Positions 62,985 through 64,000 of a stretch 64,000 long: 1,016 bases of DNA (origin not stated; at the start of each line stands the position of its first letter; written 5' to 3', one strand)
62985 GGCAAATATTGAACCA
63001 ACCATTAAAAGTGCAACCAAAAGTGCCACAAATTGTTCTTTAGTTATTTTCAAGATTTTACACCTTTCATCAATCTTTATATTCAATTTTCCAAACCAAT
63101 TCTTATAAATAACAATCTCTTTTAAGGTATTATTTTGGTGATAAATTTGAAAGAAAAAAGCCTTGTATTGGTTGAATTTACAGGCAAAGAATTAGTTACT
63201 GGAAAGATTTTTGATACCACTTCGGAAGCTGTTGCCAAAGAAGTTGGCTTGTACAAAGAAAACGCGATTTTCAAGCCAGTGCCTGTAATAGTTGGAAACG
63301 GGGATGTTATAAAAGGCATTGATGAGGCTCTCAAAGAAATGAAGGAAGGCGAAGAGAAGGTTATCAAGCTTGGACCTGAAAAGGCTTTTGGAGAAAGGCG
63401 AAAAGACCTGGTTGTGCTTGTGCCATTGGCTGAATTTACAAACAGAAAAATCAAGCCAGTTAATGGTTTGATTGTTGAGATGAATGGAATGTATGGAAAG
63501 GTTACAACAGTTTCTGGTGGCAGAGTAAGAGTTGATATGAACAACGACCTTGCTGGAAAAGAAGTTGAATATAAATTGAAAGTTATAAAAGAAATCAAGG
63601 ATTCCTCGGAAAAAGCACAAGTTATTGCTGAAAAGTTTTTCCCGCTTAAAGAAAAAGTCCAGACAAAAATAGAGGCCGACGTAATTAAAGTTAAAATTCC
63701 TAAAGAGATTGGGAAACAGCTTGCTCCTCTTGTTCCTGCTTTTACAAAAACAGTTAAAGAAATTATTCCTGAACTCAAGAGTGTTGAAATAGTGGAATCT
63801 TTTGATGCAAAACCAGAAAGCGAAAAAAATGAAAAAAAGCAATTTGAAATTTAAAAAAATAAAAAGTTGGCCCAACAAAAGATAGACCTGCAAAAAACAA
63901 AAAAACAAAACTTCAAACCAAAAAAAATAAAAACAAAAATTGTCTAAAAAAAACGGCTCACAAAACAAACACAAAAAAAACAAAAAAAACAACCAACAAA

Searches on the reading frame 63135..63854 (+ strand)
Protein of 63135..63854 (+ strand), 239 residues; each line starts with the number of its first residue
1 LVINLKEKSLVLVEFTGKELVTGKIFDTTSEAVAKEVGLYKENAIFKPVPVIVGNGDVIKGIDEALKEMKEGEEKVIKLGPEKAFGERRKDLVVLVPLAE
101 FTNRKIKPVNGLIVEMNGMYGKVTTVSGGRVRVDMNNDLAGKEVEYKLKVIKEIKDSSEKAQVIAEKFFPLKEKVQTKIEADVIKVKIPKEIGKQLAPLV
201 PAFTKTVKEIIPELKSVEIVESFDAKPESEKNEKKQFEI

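Call 37: search_protein_families(library=pfam, proteins=[window:63135-63854:+], max_evalue=0.001)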
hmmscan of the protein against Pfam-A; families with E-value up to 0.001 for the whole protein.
window:63135-63854:+ (239 aa): 2 families
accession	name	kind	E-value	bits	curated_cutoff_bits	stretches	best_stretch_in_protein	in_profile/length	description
PF22199.2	FKBP26_IF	-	1.2e-14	54.4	27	1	95-139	2-46/46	FKBP26, IF domain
PF00254.34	FKBP_C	-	1.2e-09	38.8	21.1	1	6-90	6-76/94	FKBP-type peptidyl-prolyl cis-trans isomerase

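Call 58: find_encoding_contigs(protein=window:63135-63854:+, flank=10000, max_places=6)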
Protein window:63135-63854:+ (239 aa): no gene with exactly this product is on record in the collection.

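Call 103: find_encoding_contigs(protein=window:63138-63851:+, flank=10000, max_places=6)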
Protein seq(238 aa) (238 aa): 1 contig read that carries it; 1 place shown.
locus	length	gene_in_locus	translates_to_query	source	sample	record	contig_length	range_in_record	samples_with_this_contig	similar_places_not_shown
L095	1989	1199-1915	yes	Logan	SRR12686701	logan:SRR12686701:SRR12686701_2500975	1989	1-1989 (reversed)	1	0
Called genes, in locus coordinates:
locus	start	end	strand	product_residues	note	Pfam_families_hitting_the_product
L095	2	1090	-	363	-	?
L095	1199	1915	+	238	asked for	PF00254:FKBP_C, PF22199:FKBP26_IF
